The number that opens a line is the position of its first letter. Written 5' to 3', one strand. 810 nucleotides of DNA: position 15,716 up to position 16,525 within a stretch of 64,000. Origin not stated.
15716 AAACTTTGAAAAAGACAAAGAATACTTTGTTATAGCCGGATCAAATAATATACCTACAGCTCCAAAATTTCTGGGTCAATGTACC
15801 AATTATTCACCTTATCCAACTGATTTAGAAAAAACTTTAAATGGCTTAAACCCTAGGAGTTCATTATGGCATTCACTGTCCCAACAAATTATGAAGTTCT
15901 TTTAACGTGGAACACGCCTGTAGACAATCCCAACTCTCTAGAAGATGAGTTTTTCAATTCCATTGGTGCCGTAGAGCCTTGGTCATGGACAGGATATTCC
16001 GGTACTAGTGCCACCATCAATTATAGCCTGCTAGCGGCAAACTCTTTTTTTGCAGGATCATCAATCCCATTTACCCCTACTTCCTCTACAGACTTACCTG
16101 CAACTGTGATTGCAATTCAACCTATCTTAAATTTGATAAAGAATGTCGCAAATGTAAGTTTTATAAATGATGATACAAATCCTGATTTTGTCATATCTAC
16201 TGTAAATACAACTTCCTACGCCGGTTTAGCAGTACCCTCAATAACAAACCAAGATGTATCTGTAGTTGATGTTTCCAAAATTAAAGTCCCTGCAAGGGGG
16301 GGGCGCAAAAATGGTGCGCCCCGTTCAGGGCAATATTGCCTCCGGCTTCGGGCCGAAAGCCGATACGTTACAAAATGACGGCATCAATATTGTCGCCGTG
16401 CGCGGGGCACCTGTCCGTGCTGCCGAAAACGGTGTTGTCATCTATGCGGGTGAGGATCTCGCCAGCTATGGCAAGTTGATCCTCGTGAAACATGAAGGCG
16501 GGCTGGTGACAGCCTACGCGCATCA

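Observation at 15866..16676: Chimeric serralysin-N-terminus::dLytM reading frame broken by a net +1 nt inside G8/A5 homopolymers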

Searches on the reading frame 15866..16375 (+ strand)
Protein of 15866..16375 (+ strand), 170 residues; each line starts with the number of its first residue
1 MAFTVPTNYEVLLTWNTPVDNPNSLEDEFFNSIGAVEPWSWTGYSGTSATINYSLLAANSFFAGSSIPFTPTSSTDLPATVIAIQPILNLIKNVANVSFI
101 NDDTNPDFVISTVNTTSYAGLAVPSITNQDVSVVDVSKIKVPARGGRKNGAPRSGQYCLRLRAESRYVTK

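Call 13: find_encoding_contigs(protein=window:15866-16375:+, flank=6000, max_places=10)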
Protein window:15866-16375:+ (170 aa): no gene with exactly this product is on record in the collection.
